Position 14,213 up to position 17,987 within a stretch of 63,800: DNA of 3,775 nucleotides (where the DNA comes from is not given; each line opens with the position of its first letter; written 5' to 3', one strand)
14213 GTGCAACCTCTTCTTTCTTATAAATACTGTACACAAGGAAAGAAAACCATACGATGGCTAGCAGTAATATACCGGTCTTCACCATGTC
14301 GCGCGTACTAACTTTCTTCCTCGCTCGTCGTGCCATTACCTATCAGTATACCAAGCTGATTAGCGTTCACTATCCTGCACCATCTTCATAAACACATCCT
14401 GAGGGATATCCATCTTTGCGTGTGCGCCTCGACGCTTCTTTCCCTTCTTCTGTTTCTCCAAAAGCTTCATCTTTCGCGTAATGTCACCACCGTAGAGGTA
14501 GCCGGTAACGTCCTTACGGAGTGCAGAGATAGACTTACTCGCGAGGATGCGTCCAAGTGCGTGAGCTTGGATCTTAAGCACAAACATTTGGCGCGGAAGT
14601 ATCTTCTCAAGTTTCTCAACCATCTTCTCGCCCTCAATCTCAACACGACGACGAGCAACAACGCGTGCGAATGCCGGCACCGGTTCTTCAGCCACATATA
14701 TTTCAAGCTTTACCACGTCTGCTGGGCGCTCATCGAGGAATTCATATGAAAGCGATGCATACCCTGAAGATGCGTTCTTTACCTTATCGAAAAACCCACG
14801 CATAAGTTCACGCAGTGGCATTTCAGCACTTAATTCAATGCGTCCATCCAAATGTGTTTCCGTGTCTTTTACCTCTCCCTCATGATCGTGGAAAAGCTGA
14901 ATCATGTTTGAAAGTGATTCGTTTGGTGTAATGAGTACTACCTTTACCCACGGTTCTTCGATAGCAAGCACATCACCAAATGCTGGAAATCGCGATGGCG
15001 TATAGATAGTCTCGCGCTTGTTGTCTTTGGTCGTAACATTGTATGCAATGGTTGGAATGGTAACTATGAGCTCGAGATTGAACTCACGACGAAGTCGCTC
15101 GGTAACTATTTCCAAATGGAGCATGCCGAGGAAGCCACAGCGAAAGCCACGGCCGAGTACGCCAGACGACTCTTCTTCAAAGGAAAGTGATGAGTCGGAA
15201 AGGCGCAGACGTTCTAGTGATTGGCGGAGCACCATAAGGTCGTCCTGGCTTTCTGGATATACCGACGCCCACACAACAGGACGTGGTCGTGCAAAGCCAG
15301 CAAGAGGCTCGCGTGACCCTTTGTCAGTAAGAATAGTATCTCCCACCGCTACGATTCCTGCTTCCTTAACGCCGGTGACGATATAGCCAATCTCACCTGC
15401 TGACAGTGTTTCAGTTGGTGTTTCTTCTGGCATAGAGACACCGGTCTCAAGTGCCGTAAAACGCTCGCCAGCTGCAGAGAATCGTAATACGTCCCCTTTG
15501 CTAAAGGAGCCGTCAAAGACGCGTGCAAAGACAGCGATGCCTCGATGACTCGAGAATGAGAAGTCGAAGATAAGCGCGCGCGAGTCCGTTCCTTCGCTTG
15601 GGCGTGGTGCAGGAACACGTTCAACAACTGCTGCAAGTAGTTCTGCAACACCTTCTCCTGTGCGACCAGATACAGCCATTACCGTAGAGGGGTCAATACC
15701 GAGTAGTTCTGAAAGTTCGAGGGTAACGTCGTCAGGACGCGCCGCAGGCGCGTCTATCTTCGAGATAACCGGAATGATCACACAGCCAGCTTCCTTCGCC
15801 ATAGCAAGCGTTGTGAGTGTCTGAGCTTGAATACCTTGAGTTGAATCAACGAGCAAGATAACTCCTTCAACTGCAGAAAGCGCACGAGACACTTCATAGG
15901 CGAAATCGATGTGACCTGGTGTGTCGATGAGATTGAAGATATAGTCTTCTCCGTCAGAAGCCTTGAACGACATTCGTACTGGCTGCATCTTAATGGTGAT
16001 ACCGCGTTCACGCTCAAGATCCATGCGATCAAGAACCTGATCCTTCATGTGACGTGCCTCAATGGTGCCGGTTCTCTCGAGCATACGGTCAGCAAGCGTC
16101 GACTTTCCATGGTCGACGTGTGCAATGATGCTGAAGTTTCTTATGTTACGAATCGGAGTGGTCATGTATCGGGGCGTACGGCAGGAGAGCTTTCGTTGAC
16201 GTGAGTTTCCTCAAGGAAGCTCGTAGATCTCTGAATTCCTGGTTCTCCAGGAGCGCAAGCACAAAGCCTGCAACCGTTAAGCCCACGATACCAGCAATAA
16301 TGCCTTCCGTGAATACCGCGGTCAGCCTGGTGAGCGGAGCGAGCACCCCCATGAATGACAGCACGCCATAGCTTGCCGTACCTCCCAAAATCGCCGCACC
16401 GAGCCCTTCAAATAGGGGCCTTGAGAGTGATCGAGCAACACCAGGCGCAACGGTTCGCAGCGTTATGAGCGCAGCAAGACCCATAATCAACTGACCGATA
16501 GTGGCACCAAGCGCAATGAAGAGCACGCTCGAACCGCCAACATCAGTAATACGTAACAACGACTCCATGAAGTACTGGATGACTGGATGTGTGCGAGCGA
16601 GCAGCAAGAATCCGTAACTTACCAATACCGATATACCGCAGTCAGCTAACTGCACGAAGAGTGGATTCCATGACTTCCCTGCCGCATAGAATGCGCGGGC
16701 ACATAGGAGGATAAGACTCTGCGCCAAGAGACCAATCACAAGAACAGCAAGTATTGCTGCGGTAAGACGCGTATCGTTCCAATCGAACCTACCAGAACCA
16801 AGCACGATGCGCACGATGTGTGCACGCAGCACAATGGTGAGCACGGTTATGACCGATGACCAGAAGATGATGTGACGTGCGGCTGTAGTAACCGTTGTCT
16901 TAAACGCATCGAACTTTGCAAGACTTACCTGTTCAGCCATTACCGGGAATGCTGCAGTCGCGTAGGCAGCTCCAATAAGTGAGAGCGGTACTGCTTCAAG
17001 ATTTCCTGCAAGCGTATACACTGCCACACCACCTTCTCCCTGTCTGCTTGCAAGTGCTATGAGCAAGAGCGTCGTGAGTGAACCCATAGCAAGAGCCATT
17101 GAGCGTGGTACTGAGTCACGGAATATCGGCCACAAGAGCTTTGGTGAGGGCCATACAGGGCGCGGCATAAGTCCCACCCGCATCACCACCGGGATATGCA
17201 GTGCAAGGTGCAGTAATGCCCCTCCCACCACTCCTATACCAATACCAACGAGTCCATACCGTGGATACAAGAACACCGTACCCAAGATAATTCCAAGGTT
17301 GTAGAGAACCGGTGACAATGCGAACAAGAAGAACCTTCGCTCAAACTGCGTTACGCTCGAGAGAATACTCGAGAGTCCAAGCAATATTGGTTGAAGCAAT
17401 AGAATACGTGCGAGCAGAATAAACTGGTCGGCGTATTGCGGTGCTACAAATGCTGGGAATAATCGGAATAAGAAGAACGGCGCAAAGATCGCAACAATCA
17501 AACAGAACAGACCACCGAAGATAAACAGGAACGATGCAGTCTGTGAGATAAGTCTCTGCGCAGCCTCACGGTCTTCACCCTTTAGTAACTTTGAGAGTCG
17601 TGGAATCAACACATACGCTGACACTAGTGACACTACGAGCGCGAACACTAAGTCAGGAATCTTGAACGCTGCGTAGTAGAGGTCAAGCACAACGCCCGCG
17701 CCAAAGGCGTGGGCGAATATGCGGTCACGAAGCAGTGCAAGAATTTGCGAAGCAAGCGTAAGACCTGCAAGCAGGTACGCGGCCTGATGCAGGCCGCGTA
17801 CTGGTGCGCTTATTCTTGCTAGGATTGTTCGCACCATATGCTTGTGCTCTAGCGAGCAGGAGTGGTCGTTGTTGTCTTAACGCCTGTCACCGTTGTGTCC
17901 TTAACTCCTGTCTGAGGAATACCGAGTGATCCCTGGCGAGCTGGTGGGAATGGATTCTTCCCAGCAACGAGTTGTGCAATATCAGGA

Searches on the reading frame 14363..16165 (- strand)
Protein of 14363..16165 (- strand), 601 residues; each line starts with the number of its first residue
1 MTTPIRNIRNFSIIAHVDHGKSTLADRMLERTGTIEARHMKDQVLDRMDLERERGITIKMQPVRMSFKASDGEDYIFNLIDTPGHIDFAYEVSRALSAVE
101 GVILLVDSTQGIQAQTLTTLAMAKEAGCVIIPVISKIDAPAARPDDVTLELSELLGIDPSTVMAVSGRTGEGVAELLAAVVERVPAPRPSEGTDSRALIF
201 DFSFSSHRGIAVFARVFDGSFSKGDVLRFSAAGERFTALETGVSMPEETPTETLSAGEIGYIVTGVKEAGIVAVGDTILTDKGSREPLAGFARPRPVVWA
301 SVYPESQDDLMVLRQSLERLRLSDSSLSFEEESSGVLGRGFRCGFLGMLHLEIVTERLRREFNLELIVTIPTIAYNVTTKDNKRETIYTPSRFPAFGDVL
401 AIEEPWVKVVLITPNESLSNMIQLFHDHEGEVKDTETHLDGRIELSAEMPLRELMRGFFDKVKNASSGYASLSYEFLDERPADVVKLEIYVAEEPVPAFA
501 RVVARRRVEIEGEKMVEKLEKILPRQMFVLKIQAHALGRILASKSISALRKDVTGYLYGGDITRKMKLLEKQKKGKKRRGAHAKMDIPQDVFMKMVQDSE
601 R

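Call 31: search_protein_families(library=pfam, proteins=[window:14363-16165:-], max_evalue=0.001)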
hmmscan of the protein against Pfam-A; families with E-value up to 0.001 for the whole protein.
window:14363-16165:- (601 aa): 6 families
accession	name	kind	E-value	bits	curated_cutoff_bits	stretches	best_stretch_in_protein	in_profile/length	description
PF00009.33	GTP_EFTU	-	4.2e-52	176.9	26.5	1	7-185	2-187/188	Elongation factor Tu GTP binding domain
PF06421.17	LepA_C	-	4.4e-32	110.8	29.7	1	492-596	2-106/107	GTP-binding protein LepA C-terminus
PF00679.30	EFG_C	-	3.3e-16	59.5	27.9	1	402-478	2-77/89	Elongation factor G C-terminus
PF14492.12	EFG_III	-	6.6e-09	36.2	27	1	294-368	2-73/75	Elongation Factor G, domain III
PF01926.29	MMR_HSR1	-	0.00027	21.5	21.9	1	17-131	8-108/113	50S ribosome-binding GTPase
PF03144.31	GTP_EFTU_D2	-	0.0005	20.9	30.3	0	212-278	4-72/73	Elongation factor Tu domain 2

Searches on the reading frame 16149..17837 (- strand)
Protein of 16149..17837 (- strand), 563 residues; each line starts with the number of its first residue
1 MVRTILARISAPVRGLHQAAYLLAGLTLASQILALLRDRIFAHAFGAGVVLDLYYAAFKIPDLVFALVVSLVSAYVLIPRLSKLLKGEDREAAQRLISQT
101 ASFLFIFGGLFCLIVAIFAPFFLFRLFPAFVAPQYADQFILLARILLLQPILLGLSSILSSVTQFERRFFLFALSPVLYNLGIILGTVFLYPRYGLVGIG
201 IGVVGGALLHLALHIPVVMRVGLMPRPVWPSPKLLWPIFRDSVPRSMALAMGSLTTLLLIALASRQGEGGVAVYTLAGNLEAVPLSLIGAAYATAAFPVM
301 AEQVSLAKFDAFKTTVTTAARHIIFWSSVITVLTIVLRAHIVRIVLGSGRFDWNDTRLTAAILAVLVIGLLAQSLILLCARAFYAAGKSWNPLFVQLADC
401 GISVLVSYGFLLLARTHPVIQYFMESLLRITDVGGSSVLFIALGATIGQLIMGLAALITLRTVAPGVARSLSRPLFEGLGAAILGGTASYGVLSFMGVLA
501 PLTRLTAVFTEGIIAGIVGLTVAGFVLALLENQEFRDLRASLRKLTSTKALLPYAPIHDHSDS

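Call 31: search_protein_families(library=pfam, proteins=[window:16149-17837:-], max_evalue=0.001)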
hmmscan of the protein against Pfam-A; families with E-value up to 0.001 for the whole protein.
window:16149-17837:- (563 aa): 1 family
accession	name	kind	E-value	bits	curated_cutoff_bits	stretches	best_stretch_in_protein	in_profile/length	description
PF03023.19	MurJ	-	2.1e-52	178.7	27.4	1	41-411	1-372/451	Lipid II flippase MurJ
